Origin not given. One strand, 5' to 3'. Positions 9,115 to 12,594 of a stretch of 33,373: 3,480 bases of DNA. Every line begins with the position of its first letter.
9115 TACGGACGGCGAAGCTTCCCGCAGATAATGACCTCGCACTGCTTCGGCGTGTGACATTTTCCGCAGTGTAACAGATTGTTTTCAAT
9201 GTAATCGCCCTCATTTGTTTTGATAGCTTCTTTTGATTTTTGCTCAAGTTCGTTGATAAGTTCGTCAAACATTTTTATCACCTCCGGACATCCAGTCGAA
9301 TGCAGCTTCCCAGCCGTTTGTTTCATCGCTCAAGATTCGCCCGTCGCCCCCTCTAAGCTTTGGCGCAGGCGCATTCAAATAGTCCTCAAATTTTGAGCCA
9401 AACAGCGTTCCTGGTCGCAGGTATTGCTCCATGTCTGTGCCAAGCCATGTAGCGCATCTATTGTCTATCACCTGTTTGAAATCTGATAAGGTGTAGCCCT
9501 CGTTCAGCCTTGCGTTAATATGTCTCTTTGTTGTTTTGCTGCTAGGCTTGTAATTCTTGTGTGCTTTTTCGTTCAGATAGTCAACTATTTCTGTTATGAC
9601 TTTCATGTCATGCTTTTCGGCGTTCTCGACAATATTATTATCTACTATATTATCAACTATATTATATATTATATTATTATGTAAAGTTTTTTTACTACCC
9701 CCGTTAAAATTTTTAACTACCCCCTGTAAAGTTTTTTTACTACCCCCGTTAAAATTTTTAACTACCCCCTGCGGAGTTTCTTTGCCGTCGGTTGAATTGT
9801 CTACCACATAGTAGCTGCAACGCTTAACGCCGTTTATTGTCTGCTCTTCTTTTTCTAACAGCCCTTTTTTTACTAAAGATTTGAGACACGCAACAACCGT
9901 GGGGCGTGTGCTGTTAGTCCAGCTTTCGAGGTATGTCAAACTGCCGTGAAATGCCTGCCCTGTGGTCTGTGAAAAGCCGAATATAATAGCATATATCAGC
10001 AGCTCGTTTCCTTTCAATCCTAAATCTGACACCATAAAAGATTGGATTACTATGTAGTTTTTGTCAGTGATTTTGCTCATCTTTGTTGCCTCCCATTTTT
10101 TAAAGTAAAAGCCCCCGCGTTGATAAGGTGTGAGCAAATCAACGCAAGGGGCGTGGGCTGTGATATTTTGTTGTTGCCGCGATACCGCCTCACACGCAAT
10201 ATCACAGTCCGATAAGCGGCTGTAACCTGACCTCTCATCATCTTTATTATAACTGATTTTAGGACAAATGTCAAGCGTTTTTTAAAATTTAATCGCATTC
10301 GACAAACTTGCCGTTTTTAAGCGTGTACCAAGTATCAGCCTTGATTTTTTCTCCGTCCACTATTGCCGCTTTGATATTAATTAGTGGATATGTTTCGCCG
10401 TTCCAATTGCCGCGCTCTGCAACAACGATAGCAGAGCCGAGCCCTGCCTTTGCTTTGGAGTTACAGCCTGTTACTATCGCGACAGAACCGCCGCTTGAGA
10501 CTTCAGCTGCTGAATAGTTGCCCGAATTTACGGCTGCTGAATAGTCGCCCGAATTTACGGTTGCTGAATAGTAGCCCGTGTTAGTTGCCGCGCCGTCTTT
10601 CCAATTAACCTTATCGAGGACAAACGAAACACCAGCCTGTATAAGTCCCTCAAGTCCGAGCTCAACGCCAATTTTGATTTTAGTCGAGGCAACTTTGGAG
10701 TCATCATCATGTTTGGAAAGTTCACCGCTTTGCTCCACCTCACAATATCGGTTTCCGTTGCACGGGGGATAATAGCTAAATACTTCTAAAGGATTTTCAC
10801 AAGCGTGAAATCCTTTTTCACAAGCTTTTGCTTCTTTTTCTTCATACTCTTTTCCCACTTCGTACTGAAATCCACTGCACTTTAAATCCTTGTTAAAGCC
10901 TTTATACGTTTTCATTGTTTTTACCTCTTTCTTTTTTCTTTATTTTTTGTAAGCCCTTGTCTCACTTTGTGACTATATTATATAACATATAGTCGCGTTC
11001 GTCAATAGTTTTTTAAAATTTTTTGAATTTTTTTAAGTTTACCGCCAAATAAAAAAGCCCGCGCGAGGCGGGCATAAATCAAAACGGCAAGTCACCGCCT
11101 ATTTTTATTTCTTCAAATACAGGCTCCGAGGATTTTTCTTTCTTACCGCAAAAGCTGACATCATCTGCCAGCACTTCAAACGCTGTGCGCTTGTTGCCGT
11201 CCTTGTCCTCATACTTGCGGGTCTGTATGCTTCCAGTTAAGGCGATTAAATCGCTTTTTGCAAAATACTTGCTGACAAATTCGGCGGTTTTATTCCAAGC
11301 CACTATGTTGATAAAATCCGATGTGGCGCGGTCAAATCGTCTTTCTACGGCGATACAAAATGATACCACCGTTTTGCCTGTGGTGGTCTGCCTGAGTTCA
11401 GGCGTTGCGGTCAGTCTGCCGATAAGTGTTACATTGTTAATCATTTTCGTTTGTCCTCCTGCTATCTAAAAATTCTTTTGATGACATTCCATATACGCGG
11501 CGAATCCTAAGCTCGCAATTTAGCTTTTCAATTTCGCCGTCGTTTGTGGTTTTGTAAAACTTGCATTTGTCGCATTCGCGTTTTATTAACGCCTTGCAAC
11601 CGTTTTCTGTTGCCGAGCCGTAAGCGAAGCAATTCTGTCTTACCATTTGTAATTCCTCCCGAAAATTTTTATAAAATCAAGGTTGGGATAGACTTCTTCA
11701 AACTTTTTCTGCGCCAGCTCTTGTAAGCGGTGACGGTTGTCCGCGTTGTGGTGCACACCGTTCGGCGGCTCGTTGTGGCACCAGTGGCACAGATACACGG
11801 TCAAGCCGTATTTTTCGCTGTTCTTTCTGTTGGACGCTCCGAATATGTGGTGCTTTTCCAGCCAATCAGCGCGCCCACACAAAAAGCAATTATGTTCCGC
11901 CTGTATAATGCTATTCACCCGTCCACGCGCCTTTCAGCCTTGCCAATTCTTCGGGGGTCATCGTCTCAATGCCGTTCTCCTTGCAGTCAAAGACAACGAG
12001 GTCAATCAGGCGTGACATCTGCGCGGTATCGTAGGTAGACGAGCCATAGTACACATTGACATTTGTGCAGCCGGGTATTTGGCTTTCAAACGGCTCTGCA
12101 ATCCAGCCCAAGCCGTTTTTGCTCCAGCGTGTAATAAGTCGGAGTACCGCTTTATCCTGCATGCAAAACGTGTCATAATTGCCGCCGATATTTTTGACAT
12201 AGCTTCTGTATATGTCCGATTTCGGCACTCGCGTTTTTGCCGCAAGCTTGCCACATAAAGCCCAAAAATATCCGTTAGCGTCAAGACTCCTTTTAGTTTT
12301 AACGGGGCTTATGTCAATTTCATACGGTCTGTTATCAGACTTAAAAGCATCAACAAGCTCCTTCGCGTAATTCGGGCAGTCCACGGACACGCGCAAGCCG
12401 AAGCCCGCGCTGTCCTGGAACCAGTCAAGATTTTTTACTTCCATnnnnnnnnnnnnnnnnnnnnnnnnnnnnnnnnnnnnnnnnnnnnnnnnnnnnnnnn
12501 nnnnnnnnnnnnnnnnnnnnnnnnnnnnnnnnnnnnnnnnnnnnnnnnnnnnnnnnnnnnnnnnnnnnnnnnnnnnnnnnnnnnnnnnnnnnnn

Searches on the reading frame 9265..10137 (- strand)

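Call 105: search_protein_families(library=pfam, proteins=[window:9265-10137:-], max_evalue=0.01)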
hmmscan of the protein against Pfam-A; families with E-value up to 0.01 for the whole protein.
window:9265-10137:- (290 aa): 5 families
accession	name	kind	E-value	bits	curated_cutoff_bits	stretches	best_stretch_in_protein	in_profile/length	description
PF09524.15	Phg_2220_C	-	3.7e-30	104.2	27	1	184-255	1-73/73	Conserved phage C-terminus (Phg_2220_C)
PF13730.12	HTH_36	-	8.5e-07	29.1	25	1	40-94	2-55/55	Helix-turn-helix domain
PF21984.2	DnaD_N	-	0.00045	20.8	27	1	37-110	10-81/101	DnaD N-terminal domain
PF20505.3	DUF6731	-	0.004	17.2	27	1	135-197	198-265/295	Family of unknown function (DUF6731)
PF01978.25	TrmB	-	0.0041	17.4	25.6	0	70-106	28-59/68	Sugar-specific transcriptional regulator TrmB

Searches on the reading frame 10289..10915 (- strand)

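Call 105: search_protein_families(library=pfam, proteins=[window:10289-10915:-], max_evalue=0.01)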
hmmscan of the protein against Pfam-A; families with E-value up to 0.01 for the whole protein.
window:10289-10915:- (208 aa): 1 family
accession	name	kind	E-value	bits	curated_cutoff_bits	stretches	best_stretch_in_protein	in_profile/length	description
PF24703.2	DUF7666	-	1.2e-38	131.9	27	1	1-93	1-94/95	Domain of unknown function (DUF7666)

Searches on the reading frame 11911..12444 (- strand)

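Call 30: search_protein_families(library=pfam, proteins=[window:11911-12444:-], max_evalue=0.01)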
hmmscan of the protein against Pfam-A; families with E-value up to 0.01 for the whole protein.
window:11911-12444:- (177 aa): 1 family
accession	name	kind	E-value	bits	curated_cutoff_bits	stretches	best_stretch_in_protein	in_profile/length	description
PF05772.17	NinB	-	0.0045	17.2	23.8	0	35-70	25-58/131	NinB protein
